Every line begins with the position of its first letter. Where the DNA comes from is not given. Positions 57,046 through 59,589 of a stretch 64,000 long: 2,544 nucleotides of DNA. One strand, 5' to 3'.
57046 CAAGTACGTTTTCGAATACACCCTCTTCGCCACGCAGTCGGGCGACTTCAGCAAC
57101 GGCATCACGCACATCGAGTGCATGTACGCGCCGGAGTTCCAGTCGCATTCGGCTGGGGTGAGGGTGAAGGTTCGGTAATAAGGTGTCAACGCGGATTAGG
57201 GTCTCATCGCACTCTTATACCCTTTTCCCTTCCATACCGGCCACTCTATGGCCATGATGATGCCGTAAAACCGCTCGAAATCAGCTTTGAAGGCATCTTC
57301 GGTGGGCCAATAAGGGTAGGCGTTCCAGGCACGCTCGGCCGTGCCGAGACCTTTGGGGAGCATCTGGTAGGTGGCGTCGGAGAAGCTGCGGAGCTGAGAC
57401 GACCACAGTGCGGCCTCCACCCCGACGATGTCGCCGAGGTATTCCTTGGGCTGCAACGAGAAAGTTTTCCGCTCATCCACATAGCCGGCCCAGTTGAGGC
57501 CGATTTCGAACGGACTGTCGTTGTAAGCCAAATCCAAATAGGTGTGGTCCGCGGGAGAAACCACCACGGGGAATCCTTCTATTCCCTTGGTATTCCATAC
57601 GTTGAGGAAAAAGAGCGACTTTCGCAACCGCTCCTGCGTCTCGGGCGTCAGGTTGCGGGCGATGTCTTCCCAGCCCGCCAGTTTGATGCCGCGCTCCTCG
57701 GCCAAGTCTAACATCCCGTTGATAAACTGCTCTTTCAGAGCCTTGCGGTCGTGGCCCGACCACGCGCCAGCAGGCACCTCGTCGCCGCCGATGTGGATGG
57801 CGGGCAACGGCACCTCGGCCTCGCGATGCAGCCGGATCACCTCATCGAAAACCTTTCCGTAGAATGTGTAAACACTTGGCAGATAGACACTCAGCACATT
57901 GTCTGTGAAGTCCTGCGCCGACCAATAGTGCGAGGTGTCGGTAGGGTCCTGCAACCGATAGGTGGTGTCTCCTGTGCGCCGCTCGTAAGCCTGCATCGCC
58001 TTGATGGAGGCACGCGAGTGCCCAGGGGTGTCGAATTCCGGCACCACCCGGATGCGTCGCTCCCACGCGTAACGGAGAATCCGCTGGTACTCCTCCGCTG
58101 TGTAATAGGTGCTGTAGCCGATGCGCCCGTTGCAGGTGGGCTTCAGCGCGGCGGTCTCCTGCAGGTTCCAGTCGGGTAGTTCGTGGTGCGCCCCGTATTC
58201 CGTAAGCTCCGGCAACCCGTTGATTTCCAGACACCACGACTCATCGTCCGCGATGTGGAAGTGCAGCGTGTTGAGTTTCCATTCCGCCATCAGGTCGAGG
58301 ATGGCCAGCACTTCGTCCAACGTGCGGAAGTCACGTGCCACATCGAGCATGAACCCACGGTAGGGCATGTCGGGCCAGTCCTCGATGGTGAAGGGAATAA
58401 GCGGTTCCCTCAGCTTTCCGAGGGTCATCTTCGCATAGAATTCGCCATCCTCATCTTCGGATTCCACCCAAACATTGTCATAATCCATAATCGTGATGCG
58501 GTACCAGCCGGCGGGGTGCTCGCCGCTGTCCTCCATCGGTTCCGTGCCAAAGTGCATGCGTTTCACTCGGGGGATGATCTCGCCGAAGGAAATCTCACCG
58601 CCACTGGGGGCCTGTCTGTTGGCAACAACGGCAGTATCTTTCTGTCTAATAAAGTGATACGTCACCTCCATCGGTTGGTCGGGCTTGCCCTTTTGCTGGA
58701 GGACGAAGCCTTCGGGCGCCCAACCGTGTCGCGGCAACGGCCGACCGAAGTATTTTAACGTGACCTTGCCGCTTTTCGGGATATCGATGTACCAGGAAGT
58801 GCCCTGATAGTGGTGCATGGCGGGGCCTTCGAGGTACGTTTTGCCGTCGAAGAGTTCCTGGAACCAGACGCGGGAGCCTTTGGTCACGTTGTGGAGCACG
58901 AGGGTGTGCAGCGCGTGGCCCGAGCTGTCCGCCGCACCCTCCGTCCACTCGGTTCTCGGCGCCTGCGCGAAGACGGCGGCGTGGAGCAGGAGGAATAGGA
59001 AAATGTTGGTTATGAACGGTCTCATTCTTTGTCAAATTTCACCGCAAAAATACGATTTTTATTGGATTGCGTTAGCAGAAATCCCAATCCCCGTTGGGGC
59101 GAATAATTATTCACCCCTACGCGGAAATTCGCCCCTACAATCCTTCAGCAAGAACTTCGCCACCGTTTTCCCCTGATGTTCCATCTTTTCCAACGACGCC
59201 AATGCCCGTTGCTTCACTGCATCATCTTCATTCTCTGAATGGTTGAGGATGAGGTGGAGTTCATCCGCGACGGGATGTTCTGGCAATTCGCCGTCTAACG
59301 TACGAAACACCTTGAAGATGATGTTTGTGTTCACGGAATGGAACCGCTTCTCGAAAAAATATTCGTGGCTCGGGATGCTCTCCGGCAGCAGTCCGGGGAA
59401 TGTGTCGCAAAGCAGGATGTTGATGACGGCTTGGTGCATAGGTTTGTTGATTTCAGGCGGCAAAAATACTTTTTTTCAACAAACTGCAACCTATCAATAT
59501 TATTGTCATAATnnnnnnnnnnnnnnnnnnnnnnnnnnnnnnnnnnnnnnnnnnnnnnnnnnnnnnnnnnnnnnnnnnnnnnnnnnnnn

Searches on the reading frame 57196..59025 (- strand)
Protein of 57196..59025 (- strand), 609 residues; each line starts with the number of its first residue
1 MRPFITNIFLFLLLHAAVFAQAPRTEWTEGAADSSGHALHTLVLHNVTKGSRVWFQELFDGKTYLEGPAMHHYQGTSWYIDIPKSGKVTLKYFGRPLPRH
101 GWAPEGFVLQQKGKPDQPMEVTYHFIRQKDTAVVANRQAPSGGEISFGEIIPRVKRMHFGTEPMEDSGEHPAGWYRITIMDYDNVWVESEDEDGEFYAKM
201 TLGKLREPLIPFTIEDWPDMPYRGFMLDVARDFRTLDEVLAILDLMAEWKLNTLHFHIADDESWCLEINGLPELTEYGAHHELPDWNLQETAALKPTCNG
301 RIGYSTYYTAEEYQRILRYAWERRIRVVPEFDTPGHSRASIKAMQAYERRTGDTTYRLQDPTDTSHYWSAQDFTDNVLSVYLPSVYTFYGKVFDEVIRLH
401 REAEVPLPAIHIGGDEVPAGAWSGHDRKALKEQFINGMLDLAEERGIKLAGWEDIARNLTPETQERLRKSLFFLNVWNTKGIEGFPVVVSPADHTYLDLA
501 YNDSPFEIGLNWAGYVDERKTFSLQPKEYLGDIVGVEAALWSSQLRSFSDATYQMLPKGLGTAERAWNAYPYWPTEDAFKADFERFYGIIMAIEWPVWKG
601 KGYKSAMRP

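Call 3: search_protein_families(library=pfam, proteins=[window:57196-59025:-], max_evalue=1)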
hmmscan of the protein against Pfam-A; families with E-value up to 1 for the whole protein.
window:57196-59025:- (609 aa): 2 families
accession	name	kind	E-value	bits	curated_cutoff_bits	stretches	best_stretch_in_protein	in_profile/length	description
PF00728.28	Glyco_hydro_20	-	3.8e-68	230.8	22.3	1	221-568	2-346/348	Glycosyl hydrolase family 20, catalytic domain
PF02838.20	Glyco_hydro_20b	-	0.22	12.7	26.1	1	168-208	71-110/124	Glycosyl hydrolase family 20, domain 2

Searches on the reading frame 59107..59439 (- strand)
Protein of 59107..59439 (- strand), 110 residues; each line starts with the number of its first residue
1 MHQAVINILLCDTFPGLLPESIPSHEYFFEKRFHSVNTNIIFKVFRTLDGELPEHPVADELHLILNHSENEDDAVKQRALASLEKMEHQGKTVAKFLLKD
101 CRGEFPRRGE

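Call 3: search_protein_families(library=pfam, proteins=[window:59107-59439:-], max_evalue=1)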
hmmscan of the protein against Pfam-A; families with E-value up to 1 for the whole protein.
window:59107-59439:- (110 aa): 0 families

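Call 4: search_protein_families(library=ncbifam, proteins=[window:59107-59439:-], max_evalue=1)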
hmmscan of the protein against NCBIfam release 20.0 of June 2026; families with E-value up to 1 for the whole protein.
window:59107-59439:- (110 aa): 1 family
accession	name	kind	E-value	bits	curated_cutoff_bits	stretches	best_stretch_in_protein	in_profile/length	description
NF004212.0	PRK05665.1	equivalog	0.046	13.5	309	0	68-99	201-231/241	amidotransferase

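Call 6: search_protein_families(library=padloc, proteins=[window:59107-59439:-], max_evalue=1)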
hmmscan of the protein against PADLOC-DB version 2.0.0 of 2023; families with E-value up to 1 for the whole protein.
window:59107-59439:- (110 aa): 1 family
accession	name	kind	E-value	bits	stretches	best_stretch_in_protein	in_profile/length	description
PDLC04104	HerA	-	0.022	11.5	1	56-92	223-258/379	-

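Call 7: search_protein_families(library=phrogs, proteins=[window:59107-59439:-], max_evalue=1)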
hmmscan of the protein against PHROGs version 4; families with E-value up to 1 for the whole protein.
window:59107-59439:- (110 aa): 1 family
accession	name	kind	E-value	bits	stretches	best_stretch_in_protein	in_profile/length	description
phrog_31488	-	unknown function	0.36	11.6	1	66-109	9-54/182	-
